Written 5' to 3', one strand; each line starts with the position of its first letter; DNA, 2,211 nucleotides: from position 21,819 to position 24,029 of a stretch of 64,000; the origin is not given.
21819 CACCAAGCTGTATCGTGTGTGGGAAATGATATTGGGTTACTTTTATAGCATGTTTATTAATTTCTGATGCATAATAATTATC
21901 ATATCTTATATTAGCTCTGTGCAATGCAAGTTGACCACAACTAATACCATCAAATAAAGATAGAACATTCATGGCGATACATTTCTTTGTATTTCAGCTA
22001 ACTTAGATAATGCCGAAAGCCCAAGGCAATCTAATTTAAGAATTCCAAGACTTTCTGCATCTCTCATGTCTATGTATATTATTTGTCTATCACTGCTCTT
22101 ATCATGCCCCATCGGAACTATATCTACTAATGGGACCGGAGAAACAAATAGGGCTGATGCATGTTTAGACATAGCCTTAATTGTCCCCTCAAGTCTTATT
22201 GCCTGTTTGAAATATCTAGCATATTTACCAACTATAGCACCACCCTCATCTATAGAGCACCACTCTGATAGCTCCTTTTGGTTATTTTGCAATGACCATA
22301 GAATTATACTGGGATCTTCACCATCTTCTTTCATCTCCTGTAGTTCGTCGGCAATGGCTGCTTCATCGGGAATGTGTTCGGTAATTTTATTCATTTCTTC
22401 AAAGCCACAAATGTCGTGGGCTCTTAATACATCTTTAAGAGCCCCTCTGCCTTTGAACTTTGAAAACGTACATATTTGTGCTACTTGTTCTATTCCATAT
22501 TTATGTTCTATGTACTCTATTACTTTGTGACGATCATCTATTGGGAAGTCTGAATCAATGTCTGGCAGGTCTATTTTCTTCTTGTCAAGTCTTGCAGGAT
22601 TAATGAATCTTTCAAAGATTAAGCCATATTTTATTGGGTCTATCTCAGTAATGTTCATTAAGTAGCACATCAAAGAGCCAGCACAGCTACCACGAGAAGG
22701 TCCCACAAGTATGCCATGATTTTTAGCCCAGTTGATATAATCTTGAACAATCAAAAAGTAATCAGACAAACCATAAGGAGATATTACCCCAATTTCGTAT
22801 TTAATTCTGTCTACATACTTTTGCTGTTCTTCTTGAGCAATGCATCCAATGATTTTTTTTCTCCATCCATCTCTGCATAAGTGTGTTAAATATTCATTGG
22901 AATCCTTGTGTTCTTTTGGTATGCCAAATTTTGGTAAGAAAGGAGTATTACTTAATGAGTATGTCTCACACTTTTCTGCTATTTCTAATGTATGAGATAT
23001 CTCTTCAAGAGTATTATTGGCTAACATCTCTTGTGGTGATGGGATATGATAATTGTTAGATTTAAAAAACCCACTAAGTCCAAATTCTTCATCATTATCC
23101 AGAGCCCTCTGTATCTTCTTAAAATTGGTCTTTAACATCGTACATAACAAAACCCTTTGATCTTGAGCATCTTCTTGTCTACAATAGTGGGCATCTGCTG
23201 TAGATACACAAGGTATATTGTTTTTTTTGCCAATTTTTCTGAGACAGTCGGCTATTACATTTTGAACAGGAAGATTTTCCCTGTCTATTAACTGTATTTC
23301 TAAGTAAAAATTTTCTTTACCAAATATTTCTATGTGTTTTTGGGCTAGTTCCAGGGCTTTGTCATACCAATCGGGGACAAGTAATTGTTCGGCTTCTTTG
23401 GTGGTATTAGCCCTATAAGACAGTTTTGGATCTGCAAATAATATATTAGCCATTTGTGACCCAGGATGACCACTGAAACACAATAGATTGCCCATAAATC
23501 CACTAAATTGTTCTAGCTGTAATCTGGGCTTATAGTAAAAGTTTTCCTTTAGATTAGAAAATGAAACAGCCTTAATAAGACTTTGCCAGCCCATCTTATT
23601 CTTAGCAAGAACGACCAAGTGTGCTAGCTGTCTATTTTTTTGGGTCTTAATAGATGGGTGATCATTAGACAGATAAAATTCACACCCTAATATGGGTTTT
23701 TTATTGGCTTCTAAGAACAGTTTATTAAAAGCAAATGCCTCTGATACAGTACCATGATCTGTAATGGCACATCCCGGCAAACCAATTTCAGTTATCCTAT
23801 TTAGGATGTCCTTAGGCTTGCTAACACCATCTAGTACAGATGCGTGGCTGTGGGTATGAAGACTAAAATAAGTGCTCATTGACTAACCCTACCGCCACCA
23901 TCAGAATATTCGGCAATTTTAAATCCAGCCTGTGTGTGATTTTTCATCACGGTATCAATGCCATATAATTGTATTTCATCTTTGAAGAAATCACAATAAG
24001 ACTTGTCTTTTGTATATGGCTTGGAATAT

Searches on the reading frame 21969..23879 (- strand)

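Call 11: search_protein_families(library=phrogs, proteins=[window:21969-23879:-], max_evalue=0.001)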
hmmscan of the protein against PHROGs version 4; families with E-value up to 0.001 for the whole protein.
window:21969-23879:- (636 aa): 7 families
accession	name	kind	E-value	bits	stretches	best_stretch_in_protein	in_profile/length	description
phrog_405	-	DNA, RNA and nucleotide metabolism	9.6e-169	564.6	1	2-633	42-613/1190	DNA polymerase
phrog_7513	-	unknown function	7e-72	243.7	1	3-435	10-453/461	-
phrog_11165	-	DNA, RNA and nucleotide metabolism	2.1e-60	205.6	1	328-628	12-289/782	DNA polymerase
phrog_13169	-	DNA, RNA and nucleotide metabolism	1.3e-42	147.2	2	185-433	163-416/463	DNA polymerase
phrog_21652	-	DNA, RNA and nucleotide metabolism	1.3e-39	137.2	1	397-628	35-244/476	DNA polymerase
phrog_12219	-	DNA, RNA and nucleotide metabolism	2.5e-19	70.1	1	438-630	1-176/823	DNA polymerase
phrog_11127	-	DNA, RNA and nucleotide metabolism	3.2e-07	31.5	1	352-426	96-170/171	DNA polymerase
